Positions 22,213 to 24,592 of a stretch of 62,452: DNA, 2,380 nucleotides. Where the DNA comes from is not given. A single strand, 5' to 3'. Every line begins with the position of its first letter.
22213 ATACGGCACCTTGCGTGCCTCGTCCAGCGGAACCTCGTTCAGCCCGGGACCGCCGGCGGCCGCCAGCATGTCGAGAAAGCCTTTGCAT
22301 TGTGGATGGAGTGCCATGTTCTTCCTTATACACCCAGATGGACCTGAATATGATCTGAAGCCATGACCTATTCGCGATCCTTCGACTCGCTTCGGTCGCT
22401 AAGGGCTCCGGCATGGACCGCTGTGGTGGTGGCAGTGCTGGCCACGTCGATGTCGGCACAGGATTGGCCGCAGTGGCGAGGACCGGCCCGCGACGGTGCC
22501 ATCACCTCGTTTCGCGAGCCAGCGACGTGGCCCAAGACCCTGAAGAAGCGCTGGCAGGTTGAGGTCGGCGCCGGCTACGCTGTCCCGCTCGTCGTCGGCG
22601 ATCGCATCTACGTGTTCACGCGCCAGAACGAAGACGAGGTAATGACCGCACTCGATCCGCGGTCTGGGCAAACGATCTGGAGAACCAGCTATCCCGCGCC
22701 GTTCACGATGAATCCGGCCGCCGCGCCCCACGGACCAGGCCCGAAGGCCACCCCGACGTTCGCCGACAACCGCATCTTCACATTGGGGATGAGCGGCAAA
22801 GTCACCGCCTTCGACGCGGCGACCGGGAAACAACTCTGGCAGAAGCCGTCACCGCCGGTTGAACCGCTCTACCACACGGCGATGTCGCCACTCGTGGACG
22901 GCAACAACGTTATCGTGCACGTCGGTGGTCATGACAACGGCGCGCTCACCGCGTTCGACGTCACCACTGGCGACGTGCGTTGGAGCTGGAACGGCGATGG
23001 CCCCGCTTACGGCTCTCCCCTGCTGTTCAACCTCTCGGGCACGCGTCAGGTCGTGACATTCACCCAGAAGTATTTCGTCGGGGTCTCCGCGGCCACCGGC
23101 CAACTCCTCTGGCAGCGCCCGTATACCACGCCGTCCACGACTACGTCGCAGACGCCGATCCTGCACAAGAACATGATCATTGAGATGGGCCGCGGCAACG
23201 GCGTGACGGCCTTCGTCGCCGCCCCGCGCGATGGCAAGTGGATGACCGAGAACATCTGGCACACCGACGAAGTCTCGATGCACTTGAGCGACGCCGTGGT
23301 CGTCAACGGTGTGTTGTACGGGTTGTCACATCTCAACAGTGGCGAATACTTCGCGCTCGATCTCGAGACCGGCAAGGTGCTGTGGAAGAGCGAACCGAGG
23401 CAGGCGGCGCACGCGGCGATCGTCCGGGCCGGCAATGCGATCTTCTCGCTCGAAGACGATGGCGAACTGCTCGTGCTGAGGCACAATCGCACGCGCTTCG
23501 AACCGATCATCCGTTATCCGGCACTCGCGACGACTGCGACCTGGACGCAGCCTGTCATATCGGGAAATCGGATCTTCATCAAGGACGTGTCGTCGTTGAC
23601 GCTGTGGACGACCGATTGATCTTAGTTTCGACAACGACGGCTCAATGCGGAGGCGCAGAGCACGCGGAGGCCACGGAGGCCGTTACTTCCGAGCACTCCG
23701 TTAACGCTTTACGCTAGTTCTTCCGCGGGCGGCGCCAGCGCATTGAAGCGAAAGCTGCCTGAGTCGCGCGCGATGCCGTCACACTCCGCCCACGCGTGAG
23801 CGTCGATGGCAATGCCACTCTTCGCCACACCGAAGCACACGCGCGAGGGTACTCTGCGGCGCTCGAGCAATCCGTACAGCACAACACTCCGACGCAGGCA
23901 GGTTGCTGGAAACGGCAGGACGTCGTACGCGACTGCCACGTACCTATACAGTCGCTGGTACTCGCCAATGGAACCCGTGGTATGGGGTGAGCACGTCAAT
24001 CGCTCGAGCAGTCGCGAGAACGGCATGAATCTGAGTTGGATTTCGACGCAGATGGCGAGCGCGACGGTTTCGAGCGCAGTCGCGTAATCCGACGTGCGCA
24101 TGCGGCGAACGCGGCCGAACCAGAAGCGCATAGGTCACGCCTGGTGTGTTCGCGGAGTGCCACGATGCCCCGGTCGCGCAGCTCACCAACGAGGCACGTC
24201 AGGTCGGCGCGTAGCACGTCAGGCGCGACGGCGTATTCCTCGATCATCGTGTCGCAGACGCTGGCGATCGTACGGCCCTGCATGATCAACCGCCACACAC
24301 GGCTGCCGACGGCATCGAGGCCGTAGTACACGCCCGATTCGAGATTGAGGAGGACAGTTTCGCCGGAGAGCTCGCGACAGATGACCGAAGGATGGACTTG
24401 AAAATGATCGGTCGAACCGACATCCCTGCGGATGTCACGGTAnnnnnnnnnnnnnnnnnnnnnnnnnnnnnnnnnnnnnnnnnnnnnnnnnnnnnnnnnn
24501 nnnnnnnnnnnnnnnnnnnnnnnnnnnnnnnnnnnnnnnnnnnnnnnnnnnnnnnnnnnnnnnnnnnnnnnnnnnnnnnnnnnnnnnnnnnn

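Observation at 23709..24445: Orphan lasso-type RRE + B2 peptidase pair; RRE has no start codon and is in frame with the upstream ExeA-SPOR ATPase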

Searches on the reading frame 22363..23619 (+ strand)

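Call 6: search_protein_families(library=pfam, proteins=[window:22363-23619:+], max_evalue=0.01)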
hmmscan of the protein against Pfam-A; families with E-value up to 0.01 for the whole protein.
window:22363-23619:+ (418 aa): 6 families
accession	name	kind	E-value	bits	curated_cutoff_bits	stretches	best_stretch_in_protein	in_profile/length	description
PF13360.13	PQQ_2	-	9.9e-39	133.8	27.6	3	91-343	2-233/233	Outer membrane protein assembly factor BamB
PF01011.28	PQQ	-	1.7e-18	67.2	26.7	1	71-210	49-207/595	Glucose/ethanol/alcohol dehydrogenase, beta-propeller domain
PF13570.13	Beta-prop_ACSF4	-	5.5e-14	52.7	133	1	91-406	28-317/329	Beta-alanine-activating enzyme, beta-propeller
PF23727.1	Beta-prop_FAM234A_B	-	2.3e-07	30.2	26.4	0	95-167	55-122/467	FAM234A/B beta-propeller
PF25293.1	Beta-prop_EMC1_N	-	3e-07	30.8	34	0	80-108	32-57/219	EMC1 N-terminal beta-propeller domain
PF20597.4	pAdhesive_15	-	0.0036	17.7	23.8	1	175-260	126-213/254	Putative Ice-binding-like adhesive domain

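Call 7: search_protein_families(library=ncbifam, proteins=[window:22363-23619:+], max_evalue=0.01)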
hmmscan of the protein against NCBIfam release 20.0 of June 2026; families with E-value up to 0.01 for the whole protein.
window:22363-23619:+ (418 aa): 9 families
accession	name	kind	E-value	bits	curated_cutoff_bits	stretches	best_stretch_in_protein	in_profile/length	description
TIGR03300.1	assembly_YfgL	equivalog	1.6e-21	76.5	285.2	1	59-261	39-225/377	outer membrane protein assembly factor BamB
TIGR03075.1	PQQ_enz_alc_DH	subfamily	8.2e-21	74.2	480.05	3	63-209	50-197/530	PQQ-dependent dehydrogenase, methanol/ethanol family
NF008351.0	PRK11138.1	equivalog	1.8e-20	72.8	423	1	130-375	64-312/394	outer membrane protein assembly factor BamB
TIGR04528.1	acido_non_PQQ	subfamily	7.3e-18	64.6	650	1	135-212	102-182/493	acido-empty-quinoprotein group A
TIGR03074.1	PQQ_membr_DH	subfamily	9.5e-10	36.9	832.65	0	73-109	207-240/783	membrane-bound PQQ-dependent dehydrogenase, glucose/quinate/shikimate family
NF053615.1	SerThrKinAfsKStmc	equivalog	1.8e-09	36.9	1300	1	93-280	629-795/809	protein serine/threonine kinase AfsK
NF041516.1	PA2928_fam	subfamily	7.6e-07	28.8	70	0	316-360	57-104/376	PA2928 family protein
NF040673.1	PLuB_PQQ_rpt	exception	0.00017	20.7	250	0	59-111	318-371/395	PLuB system PQQ-binding repeat protein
NF050114.1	Rv3212_fam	equivalog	0.00059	19.1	150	0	21-107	15-96/393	Rv3212 family protein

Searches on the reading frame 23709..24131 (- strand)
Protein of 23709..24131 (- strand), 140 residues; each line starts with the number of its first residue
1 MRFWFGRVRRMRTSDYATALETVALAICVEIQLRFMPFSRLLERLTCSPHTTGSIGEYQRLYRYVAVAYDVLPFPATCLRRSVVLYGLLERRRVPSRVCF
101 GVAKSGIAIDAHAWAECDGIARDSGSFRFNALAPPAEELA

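Call 6: search_protein_families(library=pfam, proteins=[window:23709-24131:-], max_evalue=0.01)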
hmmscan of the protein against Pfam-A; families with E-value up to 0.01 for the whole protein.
window:23709-24131:- (140 aa): 1 family
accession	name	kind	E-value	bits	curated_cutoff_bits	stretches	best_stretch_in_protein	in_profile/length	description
PF13471.12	Transglut_core3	-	1.1e-16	61.2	26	1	29-120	5-100/117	Transglutaminase-like superfamily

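Call 7: search_protein_families(library=ncbifam, proteins=[window:23709-24131:-], max_evalue=0.01)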
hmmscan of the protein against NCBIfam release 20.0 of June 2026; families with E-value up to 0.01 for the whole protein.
window:23709-24131:- (140 aa): 1 family
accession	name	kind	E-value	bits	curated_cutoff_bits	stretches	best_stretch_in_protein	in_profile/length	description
NF033537.1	lasso_biosyn_B2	equivalog_domain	5.9e-16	59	33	1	19-119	5-113/132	lasso peptide biosynthesis B2 protein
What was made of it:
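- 23709..24131 (-): Lasso B2 leader peptidase gene (Transglut_core3). The ORF is intact at 140 aa. Cys78 (TCLRRS) and His112 (AHAW) are retained. The tail ends at a TAA 11 codons before the stop used by the nearest subclade. NF033537 scores 59 bits against a cutoff of 33 (call 7).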

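Call 33: find_encoding_contigs(protein=window:23709-24131:-, flank=3000, max_places=5)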
Protein window:23709-24131:- (140 aa): 5 contigs read that carry it; 3 places shown.
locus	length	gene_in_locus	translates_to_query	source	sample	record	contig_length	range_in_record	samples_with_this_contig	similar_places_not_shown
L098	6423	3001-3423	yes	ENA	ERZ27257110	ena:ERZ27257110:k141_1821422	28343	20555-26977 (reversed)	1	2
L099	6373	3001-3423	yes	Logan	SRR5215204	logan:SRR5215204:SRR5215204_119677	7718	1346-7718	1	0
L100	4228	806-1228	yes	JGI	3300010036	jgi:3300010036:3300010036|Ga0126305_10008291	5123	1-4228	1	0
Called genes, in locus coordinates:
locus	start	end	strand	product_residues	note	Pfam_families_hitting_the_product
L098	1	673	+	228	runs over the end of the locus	PF01135:PCMT (weak), PF01209:Ubie_methyltran, PF13489:Methyltransf_23, PF07021:MetW, PF13847:Methyltransf_31, PF08241:Methyltransf_11, PF08242:Methyltransf_12, PF13649:Methyltransf_25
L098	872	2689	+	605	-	PF13191:AAA_16, PF13401:AAA_22, PF05036:SPOR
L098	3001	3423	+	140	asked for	PF13471:Transglut_core3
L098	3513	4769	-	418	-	PF01011:PQQ (faint), PF13570:Beta-prop_ACSF4, PF25293:Beta-prop_EMC1_N (faint), PF13360:PQQ_2, PF23727:Beta-prop_FAM234A_B (faint)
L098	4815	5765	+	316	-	PF00135:COesterase, PF20434:BD-FAE, PF07859:Abhydrolase_3, PF00326:Peptidase_S9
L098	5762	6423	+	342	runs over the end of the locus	PF08100:Dimerisation, PF00891:Methyltransf_2, PF08242:Methyltransf_12 (weak), PF13649:Methyltransf_25 (weak), PF13847:Methyltransf_31 (faint)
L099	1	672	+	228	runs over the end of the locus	PF01135:PCMT (weak), PF01209:Ubie_methyltran, PF13489:Methyltransf_23, PF07021:MetW, PF13847:Methyltransf_31, PF08241:Methyltransf_11, PF08242:Methyltransf_12, PF13649:Methyltransf_25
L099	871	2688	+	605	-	PF13191:AAA_16, PF13401:AAA_22, PF05036:SPOR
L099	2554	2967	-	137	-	-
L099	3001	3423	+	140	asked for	PF13471:Transglut_core3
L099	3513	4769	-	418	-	PF01011:PQQ (faint), PF13570:Beta-prop_ACSF4, PF25293:Beta-prop_EMC1_N (faint), PF13360:PQQ_2, PF23727:Beta-prop_FAM234A_B (faint)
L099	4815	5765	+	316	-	PF00135:COesterase, PF20434:BD-FAE, PF07859:Abhydrolase_3, PF00326:Peptidase_S9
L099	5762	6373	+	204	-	?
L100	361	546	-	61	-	-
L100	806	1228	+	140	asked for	PF13471:Transglut_core3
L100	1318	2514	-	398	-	PF01011:PQQ (faint), PF25293:Beta-prop_EMC1_N (faint), PF13360:PQQ_2, PF13570:Beta-prop_ACSF4, PF23727:Beta-prop_FAM234A_B (faint)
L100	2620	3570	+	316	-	PF00135:COesterase, PF20434:BD-FAE, PF07859:Abhydrolase_3, PF00326:Peptidase_S9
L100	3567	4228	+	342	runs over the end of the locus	PF08100:Dimerisation, PF00891:Methyltransf_2, PF08242:Methyltransf_12 (weak), PF13649:Methyltransf_25 (weak), PF13847:Methyltransf_31 (faint)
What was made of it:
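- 23709..24131 (-): The identical protein occurs on 5 other contigs (call 33).
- The same protein sequence is kept in 5 contigs (call 33).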

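Call 51: search_solved_structures(query=window:23709-24131:-, max_evalue=0.1, show_alignments=2)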
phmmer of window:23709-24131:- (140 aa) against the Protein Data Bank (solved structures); distinct sequences matched with E-value up to 0.1: 0.
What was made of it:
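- On Lasso B2 leader peptidase (NF033537 / Transglut_core3): No solved homologue was found by sequence (call 51).
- Tried and rejected: PDB sequence search with B2: no hits (call 51), so the third catalytic residue remains unassigned.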

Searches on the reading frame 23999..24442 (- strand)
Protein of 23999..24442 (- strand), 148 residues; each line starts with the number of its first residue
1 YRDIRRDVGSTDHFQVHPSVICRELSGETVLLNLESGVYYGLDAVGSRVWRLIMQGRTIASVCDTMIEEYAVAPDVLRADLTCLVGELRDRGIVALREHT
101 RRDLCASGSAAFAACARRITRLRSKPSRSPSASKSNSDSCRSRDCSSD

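Call 6: search_protein_families(library=pfam, proteins=[window:23999-24442:-], max_evalue=0.01)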
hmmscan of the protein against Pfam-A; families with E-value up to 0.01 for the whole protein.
seq(148 aa): 1 family
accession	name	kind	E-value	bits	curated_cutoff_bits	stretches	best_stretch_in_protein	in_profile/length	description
PF05402.18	PqqD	-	9.3e-18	64.8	23.4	1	28-94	1-67/67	Coenzyme PQQ synthesis protein D (PqqD)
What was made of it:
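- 24135..24427 (-): Pseudogene of lasso B1 (PqqD-family RRE), from the former start codon to the former stop TGA at 24137-24135. Pfam PqqD (call 6).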

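Call 7: search_protein_families(library=ncbifam, proteins=[window:23999-24442:-], max_evalue=0.01)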
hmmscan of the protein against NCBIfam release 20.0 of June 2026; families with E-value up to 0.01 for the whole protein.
seq(148 aa): 4 families
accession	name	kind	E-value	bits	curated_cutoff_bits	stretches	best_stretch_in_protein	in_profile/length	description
NF033536.1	lasso_PqqD_Bac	exception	3.6e-13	49.5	80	1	16-95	8-87/88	lasso peptide biosynthesis PqqD family chaperone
NF033530.1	lasso_PqqD_Strm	exception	7.4e-11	42.1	70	1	17-94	1-78/78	lasso peptide biosynthesis PqqD family chaperone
TIGR04302.1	geo_PqqD_fam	equivalog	1.9e-06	28.3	100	1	34-94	41-100/102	GeoRSP system PqqD family peptide chaperone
TIGR04248.1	SCM_PqqD_rel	equivalog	4.1e-06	26.9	100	1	19-94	5-81/84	SynChlorMet cassette protein ScmD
